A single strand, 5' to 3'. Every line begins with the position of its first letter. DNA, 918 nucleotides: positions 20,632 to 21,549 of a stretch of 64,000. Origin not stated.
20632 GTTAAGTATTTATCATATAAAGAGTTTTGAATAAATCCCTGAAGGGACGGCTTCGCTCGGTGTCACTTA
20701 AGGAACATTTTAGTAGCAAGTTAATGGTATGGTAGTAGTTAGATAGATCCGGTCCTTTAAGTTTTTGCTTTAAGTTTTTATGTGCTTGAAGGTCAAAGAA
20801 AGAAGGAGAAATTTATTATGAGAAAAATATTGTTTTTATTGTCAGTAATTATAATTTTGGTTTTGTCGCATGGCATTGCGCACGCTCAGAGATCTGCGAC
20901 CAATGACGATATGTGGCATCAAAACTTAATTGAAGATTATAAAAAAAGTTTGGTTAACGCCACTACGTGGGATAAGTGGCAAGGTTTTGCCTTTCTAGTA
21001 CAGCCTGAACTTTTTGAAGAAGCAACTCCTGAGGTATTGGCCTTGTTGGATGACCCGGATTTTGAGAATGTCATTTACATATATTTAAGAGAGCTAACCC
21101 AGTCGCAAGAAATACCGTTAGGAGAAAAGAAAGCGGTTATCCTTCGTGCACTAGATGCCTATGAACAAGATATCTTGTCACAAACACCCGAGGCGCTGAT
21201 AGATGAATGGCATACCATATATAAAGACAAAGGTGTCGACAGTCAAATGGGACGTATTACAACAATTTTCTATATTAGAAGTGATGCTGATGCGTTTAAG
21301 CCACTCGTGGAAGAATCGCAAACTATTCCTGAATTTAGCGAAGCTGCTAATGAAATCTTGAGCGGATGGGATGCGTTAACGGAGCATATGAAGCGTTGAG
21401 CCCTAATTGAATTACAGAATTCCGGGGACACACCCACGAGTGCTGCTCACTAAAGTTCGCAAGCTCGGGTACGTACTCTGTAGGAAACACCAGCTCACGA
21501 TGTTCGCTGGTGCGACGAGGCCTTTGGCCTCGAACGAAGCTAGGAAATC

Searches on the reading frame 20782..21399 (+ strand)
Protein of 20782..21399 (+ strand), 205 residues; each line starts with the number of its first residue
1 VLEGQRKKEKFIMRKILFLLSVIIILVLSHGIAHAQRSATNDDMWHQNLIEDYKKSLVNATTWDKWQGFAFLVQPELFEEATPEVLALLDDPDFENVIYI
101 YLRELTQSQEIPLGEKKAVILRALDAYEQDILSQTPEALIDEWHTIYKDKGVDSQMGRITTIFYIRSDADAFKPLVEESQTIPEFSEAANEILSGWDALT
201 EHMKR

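Call 3: search_protein_families(library=pfam, proteins=[window:20782-21399:+], max_evalue=1)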
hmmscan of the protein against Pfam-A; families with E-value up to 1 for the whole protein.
window:20782-21399:+ (205 aa): 1 family
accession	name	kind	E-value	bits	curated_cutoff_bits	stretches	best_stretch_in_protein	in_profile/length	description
PF06046.19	Sec6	-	0.032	13.2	29.7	1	113-170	478-536/537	Exocyst complex component Sec6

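Call 4: search_protein_families(library=padloc, proteins=[window:20782-21399:+], max_evalue=1)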
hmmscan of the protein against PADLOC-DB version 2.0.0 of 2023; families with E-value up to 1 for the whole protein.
window:20782-21399:+ (205 aa): 1 family
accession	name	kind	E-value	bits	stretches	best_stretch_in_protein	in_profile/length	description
PDLC00385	SduA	-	0.014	12.8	1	80-145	102-167/319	DUF4263 domain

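Call 5: search_protein_families(library=ncbifam, proteins=[window:20782-21399:+], max_evalue=1)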
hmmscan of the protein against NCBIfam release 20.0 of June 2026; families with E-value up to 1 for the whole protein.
window:20782-21399:+ (205 aa): 2 families
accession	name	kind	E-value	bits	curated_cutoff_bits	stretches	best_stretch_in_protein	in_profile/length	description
NF045822.1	PgAcgDacpgdA2_Bac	equivalog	0.11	11.8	400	1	7-70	6-68/274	peptidoglycan-N-acetylglucosamine deacetylase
NF010008.0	PRK13481.1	equivalog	0.11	11.7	270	1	5-71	35-96/269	glycosyltransferase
